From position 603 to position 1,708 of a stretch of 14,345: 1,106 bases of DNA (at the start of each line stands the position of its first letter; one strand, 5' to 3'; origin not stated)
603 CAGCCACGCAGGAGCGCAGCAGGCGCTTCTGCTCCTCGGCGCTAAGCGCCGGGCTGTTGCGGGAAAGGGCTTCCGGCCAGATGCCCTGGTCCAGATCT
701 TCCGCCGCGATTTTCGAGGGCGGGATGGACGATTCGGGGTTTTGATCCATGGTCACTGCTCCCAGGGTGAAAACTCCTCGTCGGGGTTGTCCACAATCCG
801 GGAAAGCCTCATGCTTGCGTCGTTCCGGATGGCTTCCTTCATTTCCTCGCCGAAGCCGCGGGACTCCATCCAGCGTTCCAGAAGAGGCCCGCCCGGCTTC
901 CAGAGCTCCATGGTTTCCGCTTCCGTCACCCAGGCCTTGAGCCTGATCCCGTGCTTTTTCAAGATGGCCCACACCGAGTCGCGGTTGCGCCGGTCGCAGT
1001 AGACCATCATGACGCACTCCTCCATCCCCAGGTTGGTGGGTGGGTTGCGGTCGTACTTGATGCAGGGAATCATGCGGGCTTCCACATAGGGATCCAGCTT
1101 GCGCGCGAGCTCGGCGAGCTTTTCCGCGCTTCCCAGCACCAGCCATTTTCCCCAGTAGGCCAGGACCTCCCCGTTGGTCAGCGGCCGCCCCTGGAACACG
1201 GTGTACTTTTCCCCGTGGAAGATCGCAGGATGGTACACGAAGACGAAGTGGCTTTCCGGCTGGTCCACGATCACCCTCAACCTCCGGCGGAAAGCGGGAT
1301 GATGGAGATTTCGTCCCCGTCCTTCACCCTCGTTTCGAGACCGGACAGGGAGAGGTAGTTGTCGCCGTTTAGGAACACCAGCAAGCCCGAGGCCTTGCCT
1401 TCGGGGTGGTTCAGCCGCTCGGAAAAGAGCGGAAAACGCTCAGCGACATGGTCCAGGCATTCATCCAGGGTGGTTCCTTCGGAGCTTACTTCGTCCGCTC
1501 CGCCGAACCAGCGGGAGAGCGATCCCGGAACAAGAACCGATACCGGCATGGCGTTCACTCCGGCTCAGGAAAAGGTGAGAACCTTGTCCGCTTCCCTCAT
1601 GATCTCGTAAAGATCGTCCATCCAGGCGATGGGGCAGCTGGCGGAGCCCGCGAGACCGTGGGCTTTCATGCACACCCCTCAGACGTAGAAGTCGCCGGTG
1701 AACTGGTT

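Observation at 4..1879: Compact operon DsrE(Sec) - MoaD - MoaE-like - MoeB/ThiF: a selenoprotein-containing sulfur relay apparently feeding molybdopterin/tungstopterin synthase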

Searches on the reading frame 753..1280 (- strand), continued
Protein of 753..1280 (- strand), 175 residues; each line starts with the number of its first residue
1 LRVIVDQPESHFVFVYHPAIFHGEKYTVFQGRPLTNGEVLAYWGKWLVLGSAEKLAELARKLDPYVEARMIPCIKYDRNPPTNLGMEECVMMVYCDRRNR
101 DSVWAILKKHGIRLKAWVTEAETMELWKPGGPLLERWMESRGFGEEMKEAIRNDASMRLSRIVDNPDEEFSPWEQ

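Call 75: search_protein_families(library=pfam, proteins=[P0218, P0219, P0222, P0215, P0217, P0220, P0228, P0234, P0236, P0274], max_evalue=0.01)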
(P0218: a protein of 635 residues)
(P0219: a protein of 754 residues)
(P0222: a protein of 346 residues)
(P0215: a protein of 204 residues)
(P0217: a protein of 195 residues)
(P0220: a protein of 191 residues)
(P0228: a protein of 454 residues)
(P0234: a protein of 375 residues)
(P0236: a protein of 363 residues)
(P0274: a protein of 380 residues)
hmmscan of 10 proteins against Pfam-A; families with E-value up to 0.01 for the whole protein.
P0218 (635 aa): 24 families
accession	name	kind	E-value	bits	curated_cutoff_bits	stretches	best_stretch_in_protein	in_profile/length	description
PF01926.29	MMR_HSR1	-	1.4e-59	199.6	21.9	2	200-315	2-113/113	50S ribosome-binding GTPase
PF14714.11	KH_dom-like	-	2e-29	102.1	27.3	1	552-631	2-81/81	KH-domain-like of EngA bacterial GTPase enzymes, C-terminal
PF02421.24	FeoB_N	-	1.3e-24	86.9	27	2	200-325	3-124/156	Ferrous iron transport protein B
PF00009.33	GTP_EFTU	-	1.7e-24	86.9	26.5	2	371-541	3-182/188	Elongation factor Tu GTP binding domain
PF00350.29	Dynamin_N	-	4.6e-17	63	27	1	200-232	1-33/168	Dynamin family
PF04548.22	AIG1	-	3e-09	36.9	27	1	201-304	4-109/212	AIG1 family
PF03193.22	RsgA_GTPase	-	3.3e-09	37.2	30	0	194-226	103-135/174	RsgA GTPase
PF16897.10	MMR_HSR1_Xtn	-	3.3e-06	27.5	35.2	0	253-355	2-100/106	C-terminal region of MMR_HSR1 domain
PF08477.19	Roc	-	9.5e-06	26.3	27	0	200-317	2-119/119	Ras of Complex, Roc, domain of DAPkinase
PF13401.12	AAA_22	-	9.7e-06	26.4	27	0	374-409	8-33/130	AAA domain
PF09439.16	SRPRB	-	1.5e-05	24.8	25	1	197-287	3-82/178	Signal recognition particle receptor beta subunit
PF05621.17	TniB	-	2.9e-05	24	22.4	0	192-224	30-62/189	Bacterial TniB protein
PF00005.33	ABC_tran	-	3.1e-05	25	25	0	199-224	13-42/137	ABC transporter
PF02263.25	GBP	-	3.5e-05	23.5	21.1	0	368-432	18-86/264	Guanylate-binding protein, N-terminal domain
PF00025.27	Arf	-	3.8e-05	23.7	22.3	0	200-322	17-131/174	ADP-ribosylation factor family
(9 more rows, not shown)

P0219 (754 aa): 2 families
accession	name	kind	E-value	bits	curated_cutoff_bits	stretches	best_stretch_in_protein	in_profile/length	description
PF05762.20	VWA_CoxE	-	0.00029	20.8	26.4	1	554-692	17-165/222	VWA domain containing CoxE-like protein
PF00092.34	VWA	-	0.00086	20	23.8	0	592-716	2-142/174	von Willebrand factor type A domain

P0222 (346 aa): 1 family
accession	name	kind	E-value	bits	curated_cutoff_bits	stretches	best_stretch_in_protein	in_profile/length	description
PF22552.1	TY-Chap3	-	0.0017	19.5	27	0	159-228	6-81/117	T3SS (YopN, CesT) and YbjN peptide-binding chaperone 3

P0215 (204 aa): 0 families

P0217 (195 aa): 0 families

P0220 (191 aa): 0 families

P0228 (454 aa): 4 families
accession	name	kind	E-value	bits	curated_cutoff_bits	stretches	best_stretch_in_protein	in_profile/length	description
PF01909.29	NTP_transf_2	-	0.00017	22.3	21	1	366-403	3-40/93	Nucleotidyltransferase domain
PF18765.7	Polbeta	-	0.00021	21.8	26.9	1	369-402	5-38/93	Polymerase beta, Nucleotidyltransferase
PF01475.25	FUR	-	0.0023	18.5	23.1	0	215-253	34-72/121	Ferric uptake regulator family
PF22600.2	MTPAP-like_central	-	0.008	16.7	27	0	356-410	18-68/139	Poly(A) RNA polymerase, mitochondrial-like, central palm domain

P0234 (375 aa): 0 families

P0236 (363 aa): 2 families
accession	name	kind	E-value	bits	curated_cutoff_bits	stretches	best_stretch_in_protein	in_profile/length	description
PF12705.13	PDDEXK_1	-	6.5e-08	33.3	22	1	221-357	111-247/247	PD-(D/E)XK nuclease superfamily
PF09810.15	Exo5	-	0.0016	18.4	25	0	240-299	150-211/367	Exonuclease V - a 5' deoxyribonuclease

P0274 (380 aa): 0 families

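Call 78: search_protein_families(library=padloc, proteins=[window:753-1274:-], max_evalue=0.01)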
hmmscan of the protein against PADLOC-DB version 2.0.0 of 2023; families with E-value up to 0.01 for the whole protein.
window:753-1274:- (173 aa): 0 families

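Call 89: find_encoding_contigs(protein=P0002, flank=5000, max_places=3)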
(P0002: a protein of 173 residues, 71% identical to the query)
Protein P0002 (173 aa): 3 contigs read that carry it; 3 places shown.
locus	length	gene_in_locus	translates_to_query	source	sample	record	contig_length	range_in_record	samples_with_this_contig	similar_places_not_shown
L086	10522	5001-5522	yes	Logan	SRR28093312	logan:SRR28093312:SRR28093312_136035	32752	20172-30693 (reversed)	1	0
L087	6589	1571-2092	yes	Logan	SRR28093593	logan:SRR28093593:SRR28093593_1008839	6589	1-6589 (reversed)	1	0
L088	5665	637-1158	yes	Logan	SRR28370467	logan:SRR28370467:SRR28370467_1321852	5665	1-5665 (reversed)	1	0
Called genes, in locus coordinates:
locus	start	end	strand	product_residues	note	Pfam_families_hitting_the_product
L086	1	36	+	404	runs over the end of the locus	-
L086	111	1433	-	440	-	PF00579:tRNA-synt_1b, PF22421:SYY_C-terminal, PF01479:S4 (weak)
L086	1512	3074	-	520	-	PF12072:RNase_Y_N, PF00013:KH_1 (weak), PF08668:HDOD (faint), PF01966:HD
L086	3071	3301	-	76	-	-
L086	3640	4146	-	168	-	PF05164:ZapA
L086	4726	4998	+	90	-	PF02597:ThiS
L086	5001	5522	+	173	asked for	-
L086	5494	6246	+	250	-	PF00899:ThiF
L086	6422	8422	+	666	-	PF00465:Fe-ADH, PF25137:ADH_Fe_C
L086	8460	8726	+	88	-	PF13370:Fer4_13, PF13459:Fer4_15 (weak)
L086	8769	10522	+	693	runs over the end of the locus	-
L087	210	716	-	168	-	PF05164:ZapA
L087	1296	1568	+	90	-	PF02597:ThiS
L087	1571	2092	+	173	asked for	-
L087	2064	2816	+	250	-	PF00899:ThiF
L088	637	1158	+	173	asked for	-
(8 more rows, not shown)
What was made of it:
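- The closest homologue's locus, L086, has an Fe-alcohol dehydrogenase instead (call 89).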

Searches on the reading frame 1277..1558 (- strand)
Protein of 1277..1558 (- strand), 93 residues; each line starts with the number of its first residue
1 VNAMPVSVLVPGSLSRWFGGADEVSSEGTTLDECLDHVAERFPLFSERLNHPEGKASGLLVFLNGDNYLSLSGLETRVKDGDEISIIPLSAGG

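Call 5: search_protein_families(library=pfam, proteins=[window:1277-1558:-], max_evalue=1)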
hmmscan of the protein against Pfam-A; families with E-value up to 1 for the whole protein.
window:1277-1558:- (93 aa): 2 families
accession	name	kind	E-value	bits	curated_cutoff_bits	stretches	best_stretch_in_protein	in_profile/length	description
PF02597.26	ThiS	-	1.9e-11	44.8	22.5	1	8-93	1-76/76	ThiS family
PF06805.18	Lambda_tail_I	-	0.19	12.6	23.8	1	23-93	20-83/83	Bacteriophage lambda tail assembly protein I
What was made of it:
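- On ThiS/MoaD beta-grasp sulfur-carrier / ubiquitin-like proteins (PF02597): 44.8 bits against a cut-off of 22.5 (call 5).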

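Call 6: search_protein_families(library=ncbifam, proteins=[window:1277-1558:-], max_evalue=1)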
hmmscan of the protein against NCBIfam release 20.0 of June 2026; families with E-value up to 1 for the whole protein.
window:1277-1558:- (93 aa): 4 families
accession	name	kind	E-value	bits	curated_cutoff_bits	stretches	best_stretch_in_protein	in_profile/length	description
TIGR01687.1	moaD_arch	subfamily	2e-10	41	49.5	1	23-93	19-88/88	MoaD family protein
NF041918.1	SAMP1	equivalog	5.2e-09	36.5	60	1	25-93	22-91/91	ubiquitin-like small modifier protein 1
NF053661.1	Urm1_like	equivalog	1.2e-05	25.4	70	1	8-93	2-79/79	Urm1-like protein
NF011675.0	PRK15094.1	equivalog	0.26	10.6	379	1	29-66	86-129/292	CNNM family magnesium/cobalt transport protein CorC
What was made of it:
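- The carrier has weak hits to SAMP1 and Urm1-like models (call 6). The carrier hits the moaD_arch model at 2e-10, though below its cut-off (call 6).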

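Call 78: search_protein_families(library=padloc, proteins=[window:1277-1558:-], max_evalue=0.01)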
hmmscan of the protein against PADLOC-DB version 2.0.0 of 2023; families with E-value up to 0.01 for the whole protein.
window:1277-1558:- (93 aa): 0 families

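Call 79: search_solved_structures(query=window:1277-1549:-, max_evalue=1)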
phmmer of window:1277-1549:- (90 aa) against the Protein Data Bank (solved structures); distinct sequences matched with E-value up to 1: 12.
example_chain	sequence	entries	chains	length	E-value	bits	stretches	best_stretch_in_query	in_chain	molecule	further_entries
4n6e_B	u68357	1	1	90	4.4e-09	39.7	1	1-90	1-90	ThiS/MoaD family protein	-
3dwg_C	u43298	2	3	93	1.1e-07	35.3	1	1-90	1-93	9.5 kDa culture filtrate antigen cfp10A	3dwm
1v8c_A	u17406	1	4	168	6.7e-06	29.6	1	16-90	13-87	MoaD related protein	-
2g1e_A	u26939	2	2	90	2.4e-05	27.8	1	30-90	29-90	hypothetical protein Ta0895 | Putative uncharacterized protein Ta0895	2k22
2l52_A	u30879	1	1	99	5.9e-05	26.6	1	55-90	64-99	METHANOSARCINA ACETIVORANS SAMP1 HOMOLOG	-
3nqr_A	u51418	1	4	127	0.028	18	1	25-64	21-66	Magnesium and cobalt efflux protein corC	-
5yz2_A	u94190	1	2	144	0.038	17.6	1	25-63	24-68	Magnesium and cobalt efflux protein CorC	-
2m19_A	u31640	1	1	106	0.058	17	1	54-90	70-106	Molybdopterin converting factor subunit 1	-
4hg0_A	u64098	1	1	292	0.096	16.3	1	25-63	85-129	Magnesium and cobalt efflux protein CorC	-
2cu3_A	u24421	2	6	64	0.15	15.7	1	51-90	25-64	unknown function protein | Putative thiamine biosynthesis protein ThiS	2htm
6epc_1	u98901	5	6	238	0.16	15.6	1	8-87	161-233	Proteasome subunit beta type-6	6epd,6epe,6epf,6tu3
3unb_N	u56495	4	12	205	0.34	14.5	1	8-81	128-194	Proteasome subunit beta type-6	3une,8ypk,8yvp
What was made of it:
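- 1277..1549 (-): ThiS/MoaD-type beta-grasp carrier, 90 aa from the ATG at 1549 (93 aa from the GTG at 1558), ending in GG. Best solved relatives are CysO-type carriers 4n6e_B and 3dwg_C (call 79).
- The carrier's best solved relatives are sulfur carriers, CysO (call 79).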
